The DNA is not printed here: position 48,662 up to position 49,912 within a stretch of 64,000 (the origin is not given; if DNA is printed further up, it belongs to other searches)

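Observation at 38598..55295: Three conserved genes lack any ATG/GTG/TTG start and share an SD + 5 nt + ATT arrangement (rsmI, panE, CAP-domain gene)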

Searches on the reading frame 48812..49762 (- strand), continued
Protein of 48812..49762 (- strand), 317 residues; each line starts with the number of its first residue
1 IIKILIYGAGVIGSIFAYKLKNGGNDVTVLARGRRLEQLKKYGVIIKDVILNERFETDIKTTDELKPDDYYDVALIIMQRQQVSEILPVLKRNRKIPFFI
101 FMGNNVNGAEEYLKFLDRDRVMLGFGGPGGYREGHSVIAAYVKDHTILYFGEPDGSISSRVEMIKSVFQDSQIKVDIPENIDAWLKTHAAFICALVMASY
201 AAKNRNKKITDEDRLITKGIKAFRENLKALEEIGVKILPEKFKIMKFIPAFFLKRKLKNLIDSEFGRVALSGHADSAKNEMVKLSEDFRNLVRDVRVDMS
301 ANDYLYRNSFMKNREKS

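Call 65: search_protein_families(library=pfam, proteins=[L121:542-1762:-, L121:1969-3225:-, L121:6240-7418:-, L121:7402-8778:-, L121:11006-12448:-, L121:12539-13333:+, L121:14055-15239:+, L121:15609-17048:+, L121:17082-18185:-, L121:18283-19377:-], max_evalue=0.00001)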
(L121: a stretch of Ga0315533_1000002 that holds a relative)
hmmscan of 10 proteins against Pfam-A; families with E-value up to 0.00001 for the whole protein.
L121:542-1762:- (406 aa): 4 families
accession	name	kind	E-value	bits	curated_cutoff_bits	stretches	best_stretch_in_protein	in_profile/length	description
PF07690.21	MFS_1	-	1.6e-53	182.3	33.4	2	30-277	1-256/347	Major Facilitator Superfamily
PF12832.13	MFS_1_like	-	4.9e-17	62.5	25.2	2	13-175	200-363/373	MFS_1 like family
PF05977.19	MFS_3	-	2.6e-09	36.5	27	1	60-256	45-240/524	Transmembrane secretion effector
PF00083.30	Sugar_tr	-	3.2e-09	36.6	22.3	1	62-128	48-117/452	Sugar (and other) transporter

L121:1969-3225:- (418 aa): 3 families
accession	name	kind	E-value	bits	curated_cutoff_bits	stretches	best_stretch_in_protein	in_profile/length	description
PF24266.1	HTH_HVO_0163_N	-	7e-17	61.7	31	1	275-333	1-59/70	HVO_0163, N-terminal HTH domain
PF13412.12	HTH_24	-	9e-11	41.6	21.9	0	351-395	3-47/48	Winged helix-turn-helix DNA-binding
PF01022.26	HTH_5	-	3.3e-06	27.3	22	0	354-396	5-46/47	Bacterial regulatory protein, arsR family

L121:6240-7418:- (392 aa): 2 families
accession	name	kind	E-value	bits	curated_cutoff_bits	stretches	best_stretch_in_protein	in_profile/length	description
PF02754.22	CCG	-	3.7e-34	117.1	20.6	2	277-364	1-84/85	Cysteine-rich domain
PF13183.11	Fer4_8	-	9.8e-11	42.5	27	1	16-88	2-65/68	4Fe-4S dicluster domain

L121:7402-8778:- (458 aa): 2 families
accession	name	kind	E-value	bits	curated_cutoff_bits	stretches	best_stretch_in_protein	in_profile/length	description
PF01565.28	FAD_binding_4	-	1.5e-34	119.1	26.4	1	42-180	2-138/139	FAD binding domain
PF02913.24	FAD-oxidase_C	-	1.7e-08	34.9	21.2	1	273-452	65-247/248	FAD linked oxidases, C-terminal domain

L121:11006-12448:- (480 aa): 3 families
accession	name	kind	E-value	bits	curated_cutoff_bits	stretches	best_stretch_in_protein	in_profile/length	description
PF00884.28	Sulfatase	-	4.9e-47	161.1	25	1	7-339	1-301/301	Sulfatase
PF16347.10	SGSH_C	-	5.3e-17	62.8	29.3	2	302-366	16-81/154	N-sulphoglucosamine sulphohydrolase, C-terminal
PF01663.27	Phosphodiest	-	3.1e-07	30.8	23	0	248-282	187-221/342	Type I phosphodiesterase / nucleotide pyrophosphatase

L121:12539-13333:+ (264 aa): 1 family
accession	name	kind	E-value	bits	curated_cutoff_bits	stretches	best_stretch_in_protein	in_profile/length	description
PF02540.23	NAD_synthase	-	6.7e-06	25.8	21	0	13-77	17-82/242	NAD synthase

L121:14055-15239:+ (394 aa): 1 family
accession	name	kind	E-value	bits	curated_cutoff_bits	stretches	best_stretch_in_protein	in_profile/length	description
PF01969.22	Ni_insertion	-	1.3e-146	489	22.1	1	7-380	1-375/375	Nickel insertion protein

L121:15609-17048:+ (479 aa): 2 families
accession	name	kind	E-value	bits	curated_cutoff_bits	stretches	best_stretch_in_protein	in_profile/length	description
PF16916.11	ZT_dimer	-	7.4e-34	116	26.7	3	296-369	5-77/78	Dimerisation domain of Zinc Transporter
PF01545.26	Cation_efflux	-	2.7e-29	102.8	26.6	1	9-201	2-197/198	Cation efflux family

L121:17082-18185:- (367 aa): 1 family
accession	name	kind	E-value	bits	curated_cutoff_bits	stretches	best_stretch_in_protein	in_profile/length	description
PF02615.19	Ldh_2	-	2.8e-120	401.9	38.8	1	9-351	2-332/333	Malate/L-lactate dehydrogenase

L121:18283-19377:- (364 aa): 1 family
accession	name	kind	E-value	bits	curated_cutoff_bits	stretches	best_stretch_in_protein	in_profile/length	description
PF01555.25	N6_N4_Mtase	-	1.8e-39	136.4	26.7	1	23-273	1-220/221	DNA methylase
